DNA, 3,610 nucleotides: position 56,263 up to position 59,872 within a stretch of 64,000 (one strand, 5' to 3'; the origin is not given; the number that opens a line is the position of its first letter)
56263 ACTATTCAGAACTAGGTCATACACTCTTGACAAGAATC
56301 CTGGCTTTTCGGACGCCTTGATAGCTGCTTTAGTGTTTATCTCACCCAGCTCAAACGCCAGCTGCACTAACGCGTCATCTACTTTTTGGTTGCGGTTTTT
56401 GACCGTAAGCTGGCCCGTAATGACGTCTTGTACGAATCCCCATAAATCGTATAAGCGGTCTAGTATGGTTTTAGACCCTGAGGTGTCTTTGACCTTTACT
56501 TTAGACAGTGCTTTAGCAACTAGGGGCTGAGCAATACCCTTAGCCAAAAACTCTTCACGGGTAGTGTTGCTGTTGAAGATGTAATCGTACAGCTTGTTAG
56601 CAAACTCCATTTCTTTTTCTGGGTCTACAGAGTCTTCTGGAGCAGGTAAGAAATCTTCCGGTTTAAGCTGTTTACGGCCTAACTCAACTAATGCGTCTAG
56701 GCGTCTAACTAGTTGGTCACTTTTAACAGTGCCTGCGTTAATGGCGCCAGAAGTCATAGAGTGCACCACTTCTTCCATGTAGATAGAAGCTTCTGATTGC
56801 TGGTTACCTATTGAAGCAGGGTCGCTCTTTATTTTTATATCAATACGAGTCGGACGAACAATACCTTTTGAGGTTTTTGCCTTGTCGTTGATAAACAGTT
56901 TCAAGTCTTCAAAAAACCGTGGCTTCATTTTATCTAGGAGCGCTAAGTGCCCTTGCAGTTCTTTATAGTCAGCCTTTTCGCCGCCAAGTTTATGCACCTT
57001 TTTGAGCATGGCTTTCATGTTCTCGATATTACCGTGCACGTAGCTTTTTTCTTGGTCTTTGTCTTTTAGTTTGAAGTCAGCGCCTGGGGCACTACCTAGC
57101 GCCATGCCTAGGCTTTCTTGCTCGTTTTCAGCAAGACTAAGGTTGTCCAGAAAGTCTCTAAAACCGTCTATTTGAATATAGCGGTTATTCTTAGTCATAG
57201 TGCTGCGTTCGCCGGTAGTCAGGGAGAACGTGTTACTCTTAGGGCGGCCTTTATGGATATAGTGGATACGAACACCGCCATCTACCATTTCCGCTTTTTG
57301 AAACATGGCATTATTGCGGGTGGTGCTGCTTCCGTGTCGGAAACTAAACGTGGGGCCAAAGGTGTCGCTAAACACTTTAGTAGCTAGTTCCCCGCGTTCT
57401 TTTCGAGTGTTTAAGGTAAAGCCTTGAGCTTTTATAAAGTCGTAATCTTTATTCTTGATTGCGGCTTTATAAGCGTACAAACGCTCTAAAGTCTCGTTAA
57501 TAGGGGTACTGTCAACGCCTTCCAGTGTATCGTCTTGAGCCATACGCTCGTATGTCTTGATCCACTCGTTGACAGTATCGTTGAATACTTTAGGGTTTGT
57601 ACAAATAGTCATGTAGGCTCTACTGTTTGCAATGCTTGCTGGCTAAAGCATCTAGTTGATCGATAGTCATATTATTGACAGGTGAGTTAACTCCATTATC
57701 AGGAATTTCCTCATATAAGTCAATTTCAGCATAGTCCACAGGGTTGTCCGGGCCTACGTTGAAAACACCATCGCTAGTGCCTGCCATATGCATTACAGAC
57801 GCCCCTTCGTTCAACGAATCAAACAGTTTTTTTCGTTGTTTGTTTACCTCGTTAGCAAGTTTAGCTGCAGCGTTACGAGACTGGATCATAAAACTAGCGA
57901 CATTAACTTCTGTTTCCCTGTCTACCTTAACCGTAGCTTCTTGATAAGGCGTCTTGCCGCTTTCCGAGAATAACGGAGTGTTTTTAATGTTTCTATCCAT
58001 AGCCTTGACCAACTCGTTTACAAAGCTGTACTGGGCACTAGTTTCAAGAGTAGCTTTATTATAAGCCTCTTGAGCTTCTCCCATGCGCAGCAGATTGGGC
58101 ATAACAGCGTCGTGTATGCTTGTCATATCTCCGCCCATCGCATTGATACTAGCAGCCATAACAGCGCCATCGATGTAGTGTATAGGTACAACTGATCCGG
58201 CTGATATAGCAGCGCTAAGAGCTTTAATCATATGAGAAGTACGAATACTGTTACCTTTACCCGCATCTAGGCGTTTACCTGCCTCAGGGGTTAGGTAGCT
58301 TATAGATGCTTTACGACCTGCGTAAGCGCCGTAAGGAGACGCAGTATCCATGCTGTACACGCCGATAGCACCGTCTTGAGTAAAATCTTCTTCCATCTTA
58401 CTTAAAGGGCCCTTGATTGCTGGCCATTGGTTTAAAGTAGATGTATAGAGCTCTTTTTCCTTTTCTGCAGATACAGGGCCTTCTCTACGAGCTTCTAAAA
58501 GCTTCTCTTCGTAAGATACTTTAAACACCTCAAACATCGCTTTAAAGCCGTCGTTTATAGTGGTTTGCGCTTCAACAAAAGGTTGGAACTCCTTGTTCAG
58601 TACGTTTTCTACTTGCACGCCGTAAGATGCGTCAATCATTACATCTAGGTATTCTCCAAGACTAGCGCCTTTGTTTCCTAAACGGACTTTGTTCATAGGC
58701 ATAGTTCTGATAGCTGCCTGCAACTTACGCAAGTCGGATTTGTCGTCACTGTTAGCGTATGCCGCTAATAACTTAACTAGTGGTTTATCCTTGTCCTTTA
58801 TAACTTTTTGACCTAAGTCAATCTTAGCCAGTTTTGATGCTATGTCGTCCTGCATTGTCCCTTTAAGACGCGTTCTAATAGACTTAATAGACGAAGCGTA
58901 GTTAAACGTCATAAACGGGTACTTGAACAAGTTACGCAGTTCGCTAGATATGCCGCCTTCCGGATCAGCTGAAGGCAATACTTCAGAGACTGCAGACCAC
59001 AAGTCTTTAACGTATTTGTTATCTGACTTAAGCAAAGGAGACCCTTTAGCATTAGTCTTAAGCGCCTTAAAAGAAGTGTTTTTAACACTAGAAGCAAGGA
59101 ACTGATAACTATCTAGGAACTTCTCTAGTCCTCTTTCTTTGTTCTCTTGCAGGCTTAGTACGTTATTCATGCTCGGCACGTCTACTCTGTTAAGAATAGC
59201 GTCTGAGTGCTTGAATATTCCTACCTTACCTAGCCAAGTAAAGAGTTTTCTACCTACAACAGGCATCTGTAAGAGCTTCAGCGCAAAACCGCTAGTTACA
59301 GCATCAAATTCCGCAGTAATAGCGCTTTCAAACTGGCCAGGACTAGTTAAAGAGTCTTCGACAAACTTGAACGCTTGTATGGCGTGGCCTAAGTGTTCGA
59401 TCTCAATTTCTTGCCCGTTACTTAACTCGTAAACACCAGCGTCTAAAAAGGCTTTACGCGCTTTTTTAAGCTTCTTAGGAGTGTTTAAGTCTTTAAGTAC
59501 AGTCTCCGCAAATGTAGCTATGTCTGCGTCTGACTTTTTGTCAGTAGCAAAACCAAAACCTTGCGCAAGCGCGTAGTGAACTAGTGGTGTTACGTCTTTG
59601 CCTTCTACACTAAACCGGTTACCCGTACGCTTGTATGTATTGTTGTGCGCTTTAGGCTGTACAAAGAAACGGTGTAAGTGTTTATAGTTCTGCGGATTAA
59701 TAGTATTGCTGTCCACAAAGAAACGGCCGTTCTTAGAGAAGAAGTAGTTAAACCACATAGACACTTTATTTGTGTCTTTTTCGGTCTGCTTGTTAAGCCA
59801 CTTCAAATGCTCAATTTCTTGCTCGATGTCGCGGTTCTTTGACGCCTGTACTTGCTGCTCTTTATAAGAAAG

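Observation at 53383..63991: Virion RNA polymerase encoded as two ORFs, split at the mini-vRNAP / C-terminal-domain boundary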

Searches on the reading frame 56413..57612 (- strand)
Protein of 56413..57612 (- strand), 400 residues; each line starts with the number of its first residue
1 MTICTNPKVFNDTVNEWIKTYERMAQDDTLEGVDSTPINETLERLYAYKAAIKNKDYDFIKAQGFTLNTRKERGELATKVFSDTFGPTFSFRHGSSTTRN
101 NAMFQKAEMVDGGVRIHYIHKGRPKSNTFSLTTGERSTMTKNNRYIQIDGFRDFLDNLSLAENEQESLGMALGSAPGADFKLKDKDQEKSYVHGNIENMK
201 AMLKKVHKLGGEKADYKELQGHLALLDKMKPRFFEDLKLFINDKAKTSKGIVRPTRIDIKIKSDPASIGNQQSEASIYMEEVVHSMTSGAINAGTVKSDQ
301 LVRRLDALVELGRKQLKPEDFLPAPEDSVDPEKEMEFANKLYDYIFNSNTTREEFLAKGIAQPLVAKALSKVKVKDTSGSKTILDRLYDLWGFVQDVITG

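Call 94: predict_structure(alignment_id=A4)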
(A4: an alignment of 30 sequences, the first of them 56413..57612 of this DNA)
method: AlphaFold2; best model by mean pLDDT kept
length: 400 residues; sequences in the alignment: 30
mean_pLDDT: 76.3   pTM: 0.58
mean pLDDT of the five models: 76.3, 73.8, 73.3, 70.0, 68.9
residues with pLDDT >= 90: 48; 70-90: 254; 50-70: 63; < 50: 35
segments of 3 or more residues with pLDDT < 50: 1-6, 30-36, 61-68, 166-174, 176-178
pLDDT, mean of each block of 10 residues (from residue 1): 41 70 61 47 72 64 46 79 88 91 91 88 91 81 85 80 49 47 82 83 86 78 81 66 78 74 75 85 80 76 88 90 86 85 81 87 87 71 87 77
secondary structure, 60 per line:
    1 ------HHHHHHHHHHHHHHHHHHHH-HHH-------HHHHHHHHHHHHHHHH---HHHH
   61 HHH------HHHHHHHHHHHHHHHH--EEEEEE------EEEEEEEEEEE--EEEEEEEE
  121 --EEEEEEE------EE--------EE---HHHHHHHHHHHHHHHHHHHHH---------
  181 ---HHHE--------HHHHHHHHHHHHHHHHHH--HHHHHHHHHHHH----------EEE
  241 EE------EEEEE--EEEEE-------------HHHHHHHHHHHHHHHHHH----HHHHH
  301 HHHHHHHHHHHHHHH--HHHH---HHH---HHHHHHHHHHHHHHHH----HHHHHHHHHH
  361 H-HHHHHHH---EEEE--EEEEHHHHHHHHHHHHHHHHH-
elements in order: H7-26 H38-53 H57-63 H70-85 E88-93 E100-110 E113-120 E123-129 H151-171 H196-213 H216-227 E238-242 E249-253 E256-260 H274-291 H296-315 H318-321 H331-346 H351-361 H363-369 E373-376 E379-382 H383-399

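Call 97: fold_search(model_id=the predicted structure, library=pdb)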
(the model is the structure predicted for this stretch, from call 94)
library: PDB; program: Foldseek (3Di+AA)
matches with E <= 10: 250; with E <= 0.001: 0
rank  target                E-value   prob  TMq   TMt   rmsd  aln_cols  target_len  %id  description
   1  9pnt                  1.8e-01  1.00  0.27  0.05   3.8       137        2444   18  N4 vRNAP gp50 - open complex (released 2025-12-10)
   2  5dac_B                2.4e-01  0.20  0.13  0.12  21.8       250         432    9  ATP-gamma-S bound Rad50 from Chaetomium thermophilum in complex with DNA (released 2016-03-02)
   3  9kjz_C                3.5e-01  0.11  0.15  0.12  26.5       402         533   10  Cryo-EM structure of the Retron-Eco7 complex (state 3) (released 2025-11-12)
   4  2w1z_B                3.5e-01  0.08  0.14  0.16  20.1       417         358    9  ROP2 from Toxoplasma gondii: A virulence factor with a protein- kinase fold and no enzymatic activity. (released 2008-12-09)
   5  7pw4_A                3.5e-01  0.04  0.11  0.03  24.9       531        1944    9  Human SMG1-8-9 kinase complex bound to a SMG1 inhibitor (released 2021-12-01)
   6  9pnr                  4.1e-01  0.99  0.27  0.05   3.8       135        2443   18  N4 vRNAP gp50 - Closed Complex (released 2025-12-10)
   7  9kjz_B                4.8e-01  0.08  0.12  0.10  25.6       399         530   10  Cryo-EM structure of the Retron-Eco7 complex (state 3) (released 2025-11-12)
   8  5mo4                  5.0e-01  0.03  0.10  0.10  21.8       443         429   10  ABL1 kinase (T334I_D382N) in complex with asciminib and nilotinib (released 2017-04-05)
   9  6sj9_B                6.1e-01  0.06  0.10  0.07  21.8       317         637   10  Proteasome accessory factor B/C (PafBC) of Arthrobacter aurescens (released 2019-10-16)
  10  5chs_A                6.4e-01  0.08  0.14  0.16  20.0       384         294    8  N-terminal domain of the vesicular stomatitis virus L protein (released 2015-07-22)
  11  2bbj_A                6.7e-01  0.04  0.09  0.10  19.3       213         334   13  Crystal structure of the CorA Mg2+ transporter (released 2005-12-13)
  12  5dac_A                7.1e-01  0.13  0.13  0.12  22.2       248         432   10  ATP-gamma-S bound Rad50 from Chaetomium thermophilum in complex with DNA (released 2016-03-02)
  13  8v83_H                7.1e-01  0.06  0.07  0.12  16.9       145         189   13  60S ribosome biogenesis intermediate (Dbp10 pre-catalytic structure - Overall map) (released 2024-05-01)
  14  4v8p_BE               7.8e-01  0.07  0.07  0.13  15.9       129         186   13  T.thermophila 60S ribosomal subunit in complex with initiation factor 6. (released 2014-07-09)
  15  6y2q_A                7.8e-01  0.05  0.15  0.16  16.3       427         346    9  Escherichia coli RnlA endoribonuclease (released 2021-05-12)
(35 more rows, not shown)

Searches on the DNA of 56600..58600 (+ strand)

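Call 5: search_dna_similar(query=window:56600-58600:+, collection=phages, mode=near, max_rows=30)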
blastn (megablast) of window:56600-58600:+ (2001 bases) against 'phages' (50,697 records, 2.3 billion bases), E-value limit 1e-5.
Records with a match: 5; places in all: 5; records where one place covers at least 80% of the query: 5.
Best place of each record, by identity: >=99% 5.
By first word of the organism name: Alteromonas 5.
By host as written in the record: Alteromonas macleodii str. 'Balearic Sea AD45' 5.
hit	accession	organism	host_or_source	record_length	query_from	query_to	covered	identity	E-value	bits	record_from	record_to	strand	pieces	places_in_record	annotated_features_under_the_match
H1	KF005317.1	Alteromonas phage vB_AmaP_AD45-P1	Alteromonas macleodii str. 'Balearic ...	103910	1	2001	100%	100.0%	0e+0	3696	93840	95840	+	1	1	potential frameshift: common BLAST hit: ...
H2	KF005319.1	Alteromonas phage vB_AmaP_AD45-P4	Alteromonas macleodii str. 'Balearic ...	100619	1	2001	100%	100.0%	0e+0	3696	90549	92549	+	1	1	potential frameshift: common BLAST hit: ...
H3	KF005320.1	Alteromonas phage vB_AmaP_AD45-P2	Alteromonas macleodii str. 'Balearic ...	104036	1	2001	100%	100.0%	0e+0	3696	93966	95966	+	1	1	potential frameshift: common BLAST hit: ...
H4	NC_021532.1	Alteromonas phage vB_AmaP_AD45-P1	Alteromonas macleodii str. 'Balearic ...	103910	1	2001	100%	100.0%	0e+0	3696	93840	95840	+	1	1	potential frameshift: common BLAST hit: ...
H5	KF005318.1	Alteromonas phage vB_AmaP_AD45-P3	Alteromonas macleodii str. 'Balearic ...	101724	1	2001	100%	99.1%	0e+0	3596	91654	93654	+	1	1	potential frameshift: common BLAST hit: ...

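Call 7: get_annotated_region(hit=H1, flank=7000)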
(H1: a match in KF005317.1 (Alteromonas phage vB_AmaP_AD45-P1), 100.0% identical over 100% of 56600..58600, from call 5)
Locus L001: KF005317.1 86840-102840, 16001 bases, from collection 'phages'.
description: Alteromonas phage vB_AmaP_AD45-P1, complete genome.
organism: Alteromonas phage vB_AmaP_AD45-P1 (NCBI taxid 1300004)
taxonomy: Viruses; Duplodnaviria; Heunggongvirae; Uroviricota; Caudoviricetes
host: Alteromonas macleodii str. 'Balearic Sea AD45'; source: -; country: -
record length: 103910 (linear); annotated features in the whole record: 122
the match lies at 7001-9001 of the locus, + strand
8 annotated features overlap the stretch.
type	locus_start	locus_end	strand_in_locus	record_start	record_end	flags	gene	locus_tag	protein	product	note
CDS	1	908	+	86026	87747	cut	-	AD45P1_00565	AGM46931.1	ribonucleotide-diphosphate reductase subunit alpha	COG0209 Ribonucleotide reductase, alpha subunit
CDS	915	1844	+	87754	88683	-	-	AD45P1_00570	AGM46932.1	hypothetical protein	COG0208 Ribonucleotide reductase, beta subunit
CDS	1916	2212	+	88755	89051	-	-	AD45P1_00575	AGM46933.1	hypothetical protein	-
CDS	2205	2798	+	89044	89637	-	-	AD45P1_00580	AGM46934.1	hypothetical protein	COG0740 Protease subunit of ATP-dependent Clp proteases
CDS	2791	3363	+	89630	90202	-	-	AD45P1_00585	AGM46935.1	hypothetical protein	-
CDS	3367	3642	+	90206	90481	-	-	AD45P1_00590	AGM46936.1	hypothetical protein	-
misc_feature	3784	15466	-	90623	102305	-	-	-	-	-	potential frameshift: common BLAST hit: gi|282599465|ref|YP_003358355.1| N4 gp50-like protein [Pseudomonas phage LUZ7]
CDS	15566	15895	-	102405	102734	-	-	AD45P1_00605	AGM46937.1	hypothetical protein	-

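Call 8: get_annotated_region(hit=H5, flank=7000)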
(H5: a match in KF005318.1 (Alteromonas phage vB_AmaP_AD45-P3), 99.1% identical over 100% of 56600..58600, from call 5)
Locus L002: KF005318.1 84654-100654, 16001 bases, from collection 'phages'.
description: Alteromonas phage vB_AmaP_AD45-P3, complete genome.
organism: Alteromonas phage vB_AmaP_AD45-P3 (NCBI taxid 1300006)
taxonomy: Viruses; Duplodnaviria; Heunggongvirae; Uroviricota; Caudoviricetes
host: Alteromonas macleodii str. 'Balearic Sea AD45'; source: -; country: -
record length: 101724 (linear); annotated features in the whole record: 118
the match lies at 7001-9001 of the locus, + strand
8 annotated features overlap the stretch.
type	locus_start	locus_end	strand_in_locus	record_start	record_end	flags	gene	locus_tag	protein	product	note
CDS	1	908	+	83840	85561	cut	-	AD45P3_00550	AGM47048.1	ribonucleotide-diphosphate reductase subunit alpha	COG0209 Ribonucleotide reductase, alpha subunit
CDS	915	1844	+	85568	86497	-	-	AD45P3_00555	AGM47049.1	hypothetical protein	COG0208 Ribonucleotide reductase, beta subunit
CDS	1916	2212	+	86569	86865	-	-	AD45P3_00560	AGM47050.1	hypothetical protein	-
CDS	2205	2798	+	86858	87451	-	-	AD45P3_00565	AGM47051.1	hypothetical protein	COG0740 Protease subunit of ATP-dependent Clp proteases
CDS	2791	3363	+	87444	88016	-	-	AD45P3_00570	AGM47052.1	hypothetical protein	-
CDS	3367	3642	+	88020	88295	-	-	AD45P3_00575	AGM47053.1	hypothetical protein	-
misc_feature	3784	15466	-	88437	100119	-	-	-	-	-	potential frameshift: common BLAST hit: gi|282599465|ref|YP_003358355.1| N4 gp50-like protein [Pseudomonas phage LUZ7]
CDS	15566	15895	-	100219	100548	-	-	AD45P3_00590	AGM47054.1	hypothetical protein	-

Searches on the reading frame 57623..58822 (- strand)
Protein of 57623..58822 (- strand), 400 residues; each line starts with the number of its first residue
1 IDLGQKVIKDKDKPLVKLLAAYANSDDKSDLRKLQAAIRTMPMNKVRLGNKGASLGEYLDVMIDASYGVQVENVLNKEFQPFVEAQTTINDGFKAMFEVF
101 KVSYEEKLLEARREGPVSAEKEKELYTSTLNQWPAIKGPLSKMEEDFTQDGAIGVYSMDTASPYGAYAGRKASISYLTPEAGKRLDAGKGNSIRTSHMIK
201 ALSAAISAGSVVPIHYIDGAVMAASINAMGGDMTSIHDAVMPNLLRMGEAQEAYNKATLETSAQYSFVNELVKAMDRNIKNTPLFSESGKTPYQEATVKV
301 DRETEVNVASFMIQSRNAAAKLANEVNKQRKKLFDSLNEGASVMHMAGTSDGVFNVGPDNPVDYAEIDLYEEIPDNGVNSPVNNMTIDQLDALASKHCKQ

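Call 114: predict_structure(alignment_id=A5)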
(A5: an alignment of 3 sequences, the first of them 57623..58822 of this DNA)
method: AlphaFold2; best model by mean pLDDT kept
length: 400 residues; sequences in the alignment: 3
mean_pLDDT: 48.7   pTM: 0.44
mean pLDDT of the five models: 48.7, 46.6, 45.0, 43.7, 41.8
residues with pLDDT >= 90: 0; 70-90: 57; 50-70: 100; < 50: 243
segments of 3 or more residues with pLDDT < 50: 1-86, 146-194, 207-255, 339-364, 375-387, 389-391, 393-400
pLDDT, mean of each block of 10 residues (from residue 1): 33 44 44 45 43 40 35 39 50 65 74 74 76 58 47 37 30 33 34 48 49 33 28 28 34 47 55 68 66 70 66 74 65 54 35 38 61 47 38 43
secondary structure, 60 per line:
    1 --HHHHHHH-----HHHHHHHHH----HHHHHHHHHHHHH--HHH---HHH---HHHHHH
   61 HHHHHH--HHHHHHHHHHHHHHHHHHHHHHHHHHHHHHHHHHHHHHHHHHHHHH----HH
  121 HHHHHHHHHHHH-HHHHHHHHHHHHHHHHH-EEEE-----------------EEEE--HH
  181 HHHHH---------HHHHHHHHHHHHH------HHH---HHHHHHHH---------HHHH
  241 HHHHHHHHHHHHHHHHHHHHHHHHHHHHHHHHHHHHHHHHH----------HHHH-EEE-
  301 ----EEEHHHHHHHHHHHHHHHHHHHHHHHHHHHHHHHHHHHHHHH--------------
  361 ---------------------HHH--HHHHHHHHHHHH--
elements in order: H3-9 H15-23 H28-40 H55-66 H69-114 H119-132 H134-150 E152-155 E173-176 H179-185 H195-207 H220-227 H237-281 H292-295 E297-299 E305-307 H308-346 H387-398

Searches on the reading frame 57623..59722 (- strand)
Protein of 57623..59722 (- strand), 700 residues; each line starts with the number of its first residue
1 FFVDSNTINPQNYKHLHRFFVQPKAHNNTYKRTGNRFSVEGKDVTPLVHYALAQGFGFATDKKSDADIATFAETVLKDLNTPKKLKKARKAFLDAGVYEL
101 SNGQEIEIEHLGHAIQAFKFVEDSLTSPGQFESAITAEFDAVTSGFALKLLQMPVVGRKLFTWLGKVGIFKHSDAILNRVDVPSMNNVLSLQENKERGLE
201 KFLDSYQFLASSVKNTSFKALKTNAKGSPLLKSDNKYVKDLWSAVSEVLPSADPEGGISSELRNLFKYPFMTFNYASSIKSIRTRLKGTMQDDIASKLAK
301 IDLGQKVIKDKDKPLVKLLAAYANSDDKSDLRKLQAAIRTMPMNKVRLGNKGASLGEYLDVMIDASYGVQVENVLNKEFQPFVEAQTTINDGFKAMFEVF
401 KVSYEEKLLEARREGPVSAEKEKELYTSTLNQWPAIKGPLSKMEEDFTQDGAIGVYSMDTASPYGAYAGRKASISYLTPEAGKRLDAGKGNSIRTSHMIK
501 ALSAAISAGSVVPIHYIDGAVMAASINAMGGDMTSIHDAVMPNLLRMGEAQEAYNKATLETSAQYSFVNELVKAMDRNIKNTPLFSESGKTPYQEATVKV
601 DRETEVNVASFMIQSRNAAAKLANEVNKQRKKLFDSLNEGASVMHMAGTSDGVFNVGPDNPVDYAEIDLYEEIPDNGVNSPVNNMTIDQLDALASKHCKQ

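Call 100: search_dna_similar(query=window:57623-59722:-, collection=phages, mode=protein, max_rows=40)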
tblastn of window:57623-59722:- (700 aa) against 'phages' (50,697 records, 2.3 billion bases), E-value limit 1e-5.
Records with a match: 11; places in all: 11; records where one place covers at least 80% of the query: 9.
Best place of each record, by identity: >=99% 5; <60% 6.
By first word of the organism name: Alteromonas 5; Vibrio 4; Pseudoalteromonas 2.
By host as written in the record: Alteromonas macleodii str. 'Balearic Sea AD45' 5; Vibrio alginolyticus 1651 2; Pseudoalteromonas sp. YD6 2; Vibrio alginolyticus strain NBRC 15630 1; Vibrio parahaemolyticus KCTC2729 1.
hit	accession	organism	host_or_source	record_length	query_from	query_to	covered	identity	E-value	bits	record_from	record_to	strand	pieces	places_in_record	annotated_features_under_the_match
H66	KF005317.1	Alteromonas phage vB_AmaP_AD45-P1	Alteromonas macleodii str. 'Balearic ...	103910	1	700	100%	100.0%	0e+0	1445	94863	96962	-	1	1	potential frameshift: common BLAST hit: ...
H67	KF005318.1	Alteromonas phage vB_AmaP_AD45-P3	Alteromonas macleodii str. 'Balearic ...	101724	1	700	100%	100.0%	0e+0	1445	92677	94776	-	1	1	potential frameshift: common BLAST hit: ...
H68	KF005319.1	Alteromonas phage vB_AmaP_AD45-P4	Alteromonas macleodii str. 'Balearic ...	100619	1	700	100%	100.0%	0e+0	1445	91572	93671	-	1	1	potential frameshift: common BLAST hit: ...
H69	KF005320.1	Alteromonas phage vB_AmaP_AD45-P2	Alteromonas macleodii str. 'Balearic ...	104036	1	700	100%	100.0%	0e+0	1445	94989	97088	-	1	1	potential frameshift: common BLAST hit: ...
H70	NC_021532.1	Alteromonas phage vB_AmaP_AD45-P1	Alteromonas macleodii str. 'Balearic ...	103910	1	700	100%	100.0%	0e+0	1445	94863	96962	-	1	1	potential frameshift: common BLAST hit: ...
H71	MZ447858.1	Vibrio phage BUCT194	Vibrio alginolyticus 1651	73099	5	608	86%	22.8%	1e-6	58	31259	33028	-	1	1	virion-encapsulated RNA polymerase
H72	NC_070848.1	Vibrio phage BUCT194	Vibrio alginolyticus 1651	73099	5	608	86%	22.8%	1e-6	58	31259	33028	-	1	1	virion-encapsulated RNA polymerase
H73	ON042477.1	Vibrio phage PhiImVa-1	Vibrio alginolyticus strain NBRC 15630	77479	5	581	82%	22.6%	1e-9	68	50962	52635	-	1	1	virion-encapsulated RNA polymerase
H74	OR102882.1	Vibrio phage vB_VpaP-MS02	Vibrio parahaemolyticus KCTC2729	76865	5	581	82%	21.9%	1e-9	68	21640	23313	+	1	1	virion-encapsulated RNA polymerase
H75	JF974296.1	Pseudoalteromonas phage pYD6-A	Pseudoalteromonas sp. YD6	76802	263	577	45%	24.1%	3e-7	60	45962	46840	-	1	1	hypothetical protein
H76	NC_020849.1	Pseudoalteromonas phage pYD6-A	Pseudoalteromonas sp. YD6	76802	263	577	45%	24.1%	3e-7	60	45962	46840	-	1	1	virion RNA polymerase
